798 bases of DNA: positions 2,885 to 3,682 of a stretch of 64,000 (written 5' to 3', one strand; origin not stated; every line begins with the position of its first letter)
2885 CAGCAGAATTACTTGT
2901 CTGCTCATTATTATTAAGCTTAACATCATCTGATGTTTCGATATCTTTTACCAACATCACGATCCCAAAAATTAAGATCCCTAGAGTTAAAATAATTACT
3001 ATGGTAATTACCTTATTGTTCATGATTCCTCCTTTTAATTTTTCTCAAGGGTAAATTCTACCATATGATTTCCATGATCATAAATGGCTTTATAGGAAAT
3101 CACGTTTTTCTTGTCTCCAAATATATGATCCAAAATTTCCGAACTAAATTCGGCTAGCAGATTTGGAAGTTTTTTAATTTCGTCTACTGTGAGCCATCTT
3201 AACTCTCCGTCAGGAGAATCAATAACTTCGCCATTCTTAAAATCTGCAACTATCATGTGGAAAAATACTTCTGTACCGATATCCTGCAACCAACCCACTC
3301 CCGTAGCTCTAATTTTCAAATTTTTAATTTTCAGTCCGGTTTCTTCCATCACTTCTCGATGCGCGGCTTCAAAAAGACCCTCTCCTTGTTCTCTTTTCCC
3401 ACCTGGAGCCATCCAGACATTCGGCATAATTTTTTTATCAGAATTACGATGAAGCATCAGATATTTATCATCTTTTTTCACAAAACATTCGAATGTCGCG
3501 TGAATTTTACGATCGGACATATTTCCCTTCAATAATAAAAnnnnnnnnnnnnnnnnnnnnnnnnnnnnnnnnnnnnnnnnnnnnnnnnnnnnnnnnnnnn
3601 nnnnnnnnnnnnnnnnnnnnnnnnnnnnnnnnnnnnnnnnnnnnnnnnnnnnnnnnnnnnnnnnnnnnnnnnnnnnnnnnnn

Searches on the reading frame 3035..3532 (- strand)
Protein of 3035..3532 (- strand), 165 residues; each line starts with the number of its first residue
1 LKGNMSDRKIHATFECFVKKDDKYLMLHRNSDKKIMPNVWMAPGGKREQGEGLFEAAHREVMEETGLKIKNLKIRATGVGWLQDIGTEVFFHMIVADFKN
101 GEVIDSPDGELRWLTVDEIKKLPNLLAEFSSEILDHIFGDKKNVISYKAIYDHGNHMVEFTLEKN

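Call 56: search_protein_families(library=pfam, proteins=[window:3035-3532:-], max_evalue=0.01)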
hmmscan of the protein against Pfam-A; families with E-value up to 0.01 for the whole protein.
window:3035-3532:- (165 aa): 2 families
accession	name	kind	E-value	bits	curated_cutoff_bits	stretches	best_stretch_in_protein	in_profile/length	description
PF00293.34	NUDIX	-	6.1e-17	62.3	21.1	1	12-134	4-131/134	NUDIX domain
PF14815.12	NUDIX_4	-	4.1e-06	27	35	1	18-123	5-102/113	NUDIX domain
